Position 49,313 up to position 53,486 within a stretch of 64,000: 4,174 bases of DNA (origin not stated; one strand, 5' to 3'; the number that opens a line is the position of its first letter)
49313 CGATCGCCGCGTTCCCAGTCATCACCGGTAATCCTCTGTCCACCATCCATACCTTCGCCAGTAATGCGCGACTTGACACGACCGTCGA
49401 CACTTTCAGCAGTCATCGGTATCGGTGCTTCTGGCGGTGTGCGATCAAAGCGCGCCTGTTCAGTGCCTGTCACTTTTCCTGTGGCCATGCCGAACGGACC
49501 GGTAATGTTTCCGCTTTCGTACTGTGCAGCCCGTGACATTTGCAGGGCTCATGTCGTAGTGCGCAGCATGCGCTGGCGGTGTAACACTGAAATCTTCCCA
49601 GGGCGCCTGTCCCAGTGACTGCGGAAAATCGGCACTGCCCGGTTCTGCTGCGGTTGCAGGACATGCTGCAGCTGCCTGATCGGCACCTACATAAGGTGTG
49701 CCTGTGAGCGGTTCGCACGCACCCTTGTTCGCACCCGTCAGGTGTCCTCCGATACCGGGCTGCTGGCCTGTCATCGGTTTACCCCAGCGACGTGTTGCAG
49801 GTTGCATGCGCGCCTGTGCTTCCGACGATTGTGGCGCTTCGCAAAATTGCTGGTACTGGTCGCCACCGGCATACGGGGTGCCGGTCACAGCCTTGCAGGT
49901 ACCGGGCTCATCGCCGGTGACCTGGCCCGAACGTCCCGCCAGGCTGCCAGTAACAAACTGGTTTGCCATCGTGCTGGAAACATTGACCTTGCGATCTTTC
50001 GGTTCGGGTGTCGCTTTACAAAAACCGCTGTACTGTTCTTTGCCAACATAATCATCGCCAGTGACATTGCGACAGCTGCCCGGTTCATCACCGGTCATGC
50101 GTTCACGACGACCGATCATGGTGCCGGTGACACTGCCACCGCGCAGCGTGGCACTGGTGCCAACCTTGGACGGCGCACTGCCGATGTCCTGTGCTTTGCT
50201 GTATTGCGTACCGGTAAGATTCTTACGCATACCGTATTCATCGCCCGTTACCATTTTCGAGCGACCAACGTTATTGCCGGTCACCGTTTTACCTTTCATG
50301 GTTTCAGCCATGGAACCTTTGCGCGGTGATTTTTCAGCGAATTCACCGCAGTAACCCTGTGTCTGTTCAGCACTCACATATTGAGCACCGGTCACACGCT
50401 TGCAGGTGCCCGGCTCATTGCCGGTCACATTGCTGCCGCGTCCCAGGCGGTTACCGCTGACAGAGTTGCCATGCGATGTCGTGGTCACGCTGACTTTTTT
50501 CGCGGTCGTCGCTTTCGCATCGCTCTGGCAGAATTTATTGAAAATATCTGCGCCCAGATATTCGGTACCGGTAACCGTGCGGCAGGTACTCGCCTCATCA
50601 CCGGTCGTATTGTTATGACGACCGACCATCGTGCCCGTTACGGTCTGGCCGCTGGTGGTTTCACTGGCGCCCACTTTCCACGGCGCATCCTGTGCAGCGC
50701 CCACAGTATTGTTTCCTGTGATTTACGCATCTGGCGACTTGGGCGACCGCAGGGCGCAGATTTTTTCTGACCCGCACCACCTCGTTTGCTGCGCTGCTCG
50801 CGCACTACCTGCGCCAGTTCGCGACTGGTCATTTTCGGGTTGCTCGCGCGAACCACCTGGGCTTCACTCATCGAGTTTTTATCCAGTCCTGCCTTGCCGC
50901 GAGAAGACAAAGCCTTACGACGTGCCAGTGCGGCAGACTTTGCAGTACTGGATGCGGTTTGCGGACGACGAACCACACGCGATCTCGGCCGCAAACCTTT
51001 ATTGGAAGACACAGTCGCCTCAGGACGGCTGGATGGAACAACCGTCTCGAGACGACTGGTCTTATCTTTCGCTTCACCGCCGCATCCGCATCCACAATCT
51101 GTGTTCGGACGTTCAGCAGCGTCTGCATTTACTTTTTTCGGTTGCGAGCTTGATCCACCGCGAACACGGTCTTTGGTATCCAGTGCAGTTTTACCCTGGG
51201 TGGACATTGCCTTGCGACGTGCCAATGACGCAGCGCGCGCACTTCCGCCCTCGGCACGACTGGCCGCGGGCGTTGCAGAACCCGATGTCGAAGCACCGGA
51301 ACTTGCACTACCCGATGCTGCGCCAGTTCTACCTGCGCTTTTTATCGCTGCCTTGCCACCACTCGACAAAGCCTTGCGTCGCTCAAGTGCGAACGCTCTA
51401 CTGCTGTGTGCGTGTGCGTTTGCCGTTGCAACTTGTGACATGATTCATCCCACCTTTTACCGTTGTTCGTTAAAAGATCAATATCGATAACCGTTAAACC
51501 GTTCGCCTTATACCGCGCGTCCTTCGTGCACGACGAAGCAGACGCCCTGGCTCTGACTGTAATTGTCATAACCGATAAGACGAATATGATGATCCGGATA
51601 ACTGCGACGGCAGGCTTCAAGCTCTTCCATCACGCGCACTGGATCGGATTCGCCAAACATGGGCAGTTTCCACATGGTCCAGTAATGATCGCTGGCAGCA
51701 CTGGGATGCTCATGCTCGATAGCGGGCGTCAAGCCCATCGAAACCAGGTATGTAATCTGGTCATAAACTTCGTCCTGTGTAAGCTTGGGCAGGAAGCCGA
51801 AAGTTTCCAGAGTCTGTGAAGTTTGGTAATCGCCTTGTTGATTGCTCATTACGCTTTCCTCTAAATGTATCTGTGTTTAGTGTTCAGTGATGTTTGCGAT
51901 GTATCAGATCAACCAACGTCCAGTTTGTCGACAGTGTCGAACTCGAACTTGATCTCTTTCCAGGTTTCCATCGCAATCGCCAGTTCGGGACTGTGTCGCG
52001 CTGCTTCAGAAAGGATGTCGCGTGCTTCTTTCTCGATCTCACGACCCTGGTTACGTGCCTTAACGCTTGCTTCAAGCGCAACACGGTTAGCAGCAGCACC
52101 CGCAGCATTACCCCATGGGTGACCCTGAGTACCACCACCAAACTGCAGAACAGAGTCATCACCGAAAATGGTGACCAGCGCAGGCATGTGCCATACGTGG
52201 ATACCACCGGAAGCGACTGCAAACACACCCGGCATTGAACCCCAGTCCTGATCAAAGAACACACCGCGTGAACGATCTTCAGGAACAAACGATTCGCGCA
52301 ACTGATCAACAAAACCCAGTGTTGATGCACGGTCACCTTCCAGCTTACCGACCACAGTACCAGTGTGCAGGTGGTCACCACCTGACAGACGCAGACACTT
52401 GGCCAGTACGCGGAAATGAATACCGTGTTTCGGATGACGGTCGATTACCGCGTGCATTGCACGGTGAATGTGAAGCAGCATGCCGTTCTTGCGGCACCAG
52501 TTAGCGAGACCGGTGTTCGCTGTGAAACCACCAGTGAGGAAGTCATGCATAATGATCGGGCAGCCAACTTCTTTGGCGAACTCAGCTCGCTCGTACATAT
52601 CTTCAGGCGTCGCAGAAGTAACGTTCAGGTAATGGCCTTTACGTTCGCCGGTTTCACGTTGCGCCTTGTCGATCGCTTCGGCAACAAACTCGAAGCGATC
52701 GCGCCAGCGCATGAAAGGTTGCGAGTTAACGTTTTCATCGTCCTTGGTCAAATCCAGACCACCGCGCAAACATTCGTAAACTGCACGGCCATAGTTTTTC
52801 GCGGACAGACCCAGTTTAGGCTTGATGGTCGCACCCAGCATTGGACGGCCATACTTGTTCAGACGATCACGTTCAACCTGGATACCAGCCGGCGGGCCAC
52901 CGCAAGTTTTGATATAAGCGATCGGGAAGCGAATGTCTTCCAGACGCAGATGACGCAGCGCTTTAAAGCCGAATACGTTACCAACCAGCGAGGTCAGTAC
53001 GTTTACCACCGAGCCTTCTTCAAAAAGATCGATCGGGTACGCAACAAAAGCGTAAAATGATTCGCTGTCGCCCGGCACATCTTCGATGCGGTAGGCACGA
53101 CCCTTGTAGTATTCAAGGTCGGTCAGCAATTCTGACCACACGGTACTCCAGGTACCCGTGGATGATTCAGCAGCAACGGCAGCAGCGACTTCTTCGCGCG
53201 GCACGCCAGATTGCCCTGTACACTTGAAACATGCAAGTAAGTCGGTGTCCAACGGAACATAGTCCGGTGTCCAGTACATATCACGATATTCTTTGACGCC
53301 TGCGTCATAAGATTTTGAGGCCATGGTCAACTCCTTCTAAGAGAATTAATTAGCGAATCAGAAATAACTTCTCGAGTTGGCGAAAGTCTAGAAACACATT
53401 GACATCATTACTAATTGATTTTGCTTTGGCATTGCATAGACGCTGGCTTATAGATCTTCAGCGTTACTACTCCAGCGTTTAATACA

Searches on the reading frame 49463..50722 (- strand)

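Call 30: search_protein_families(library=pfam, proteins=[window:49463-50722:-], max_evalue=0.001)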
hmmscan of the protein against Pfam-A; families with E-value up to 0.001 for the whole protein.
window:49463-50722:- (420 aa): 1 family
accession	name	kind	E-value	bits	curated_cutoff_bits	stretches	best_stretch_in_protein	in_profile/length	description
PF12288.13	CsoS2_M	-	3.6e-143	478.5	22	1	7-354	77-425/425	Carboxysome shell peptide mid-region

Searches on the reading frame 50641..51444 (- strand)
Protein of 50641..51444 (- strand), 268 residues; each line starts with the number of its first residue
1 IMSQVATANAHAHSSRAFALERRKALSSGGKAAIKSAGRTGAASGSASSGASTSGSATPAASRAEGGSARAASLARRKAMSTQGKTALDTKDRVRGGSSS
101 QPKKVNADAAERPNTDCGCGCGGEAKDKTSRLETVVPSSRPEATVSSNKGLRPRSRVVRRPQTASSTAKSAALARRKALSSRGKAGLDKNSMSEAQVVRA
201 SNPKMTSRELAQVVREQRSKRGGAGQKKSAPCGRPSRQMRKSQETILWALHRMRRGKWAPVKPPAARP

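Call 30: search_protein_families(library=pfam, proteins=[window:50641-51444:-], max_evalue=0.001)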
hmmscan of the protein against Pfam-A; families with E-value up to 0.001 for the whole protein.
window:50641-51444:- (268 aa): 1 family
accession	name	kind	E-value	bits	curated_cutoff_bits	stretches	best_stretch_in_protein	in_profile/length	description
PF12288.13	CsoS2_M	-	1.3e-18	68.1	22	1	169-243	3-75/425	Carboxysome shell peptide mid-region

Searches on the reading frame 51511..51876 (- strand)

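Call 30: search_protein_families(library=pfam, proteins=[window:51511-51876:-], max_evalue=0.001)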
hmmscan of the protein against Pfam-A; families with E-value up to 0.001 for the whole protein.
window:51511-51876:- (122 aa): 1 family
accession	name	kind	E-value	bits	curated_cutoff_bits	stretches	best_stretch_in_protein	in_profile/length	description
PF00101.25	RuBisCO_small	-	9.7e-37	125.3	27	1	24-118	2-96/97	Ribulose bisphosphate carboxylase, small chain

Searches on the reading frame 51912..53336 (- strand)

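Call 30: search_protein_families(library=pfam, proteins=[window:51912-53336:-], max_evalue=0.001)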
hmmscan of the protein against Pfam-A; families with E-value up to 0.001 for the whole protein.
window:51912-53336:- (475 aa): 2 families
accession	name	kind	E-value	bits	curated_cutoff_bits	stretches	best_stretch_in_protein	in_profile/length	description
PF00016.26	RuBisCO_large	-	2.7e-138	460.7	30.1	1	151-459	1-299/299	Ribulose bisphosphate carboxylase large chain, catalytic domain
PF02788.21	RuBisCO_large_N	-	1.6e-39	135.3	20.7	1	21-141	2-120/120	Ribulose bisphosphate carboxylase large chain, N-terminal domain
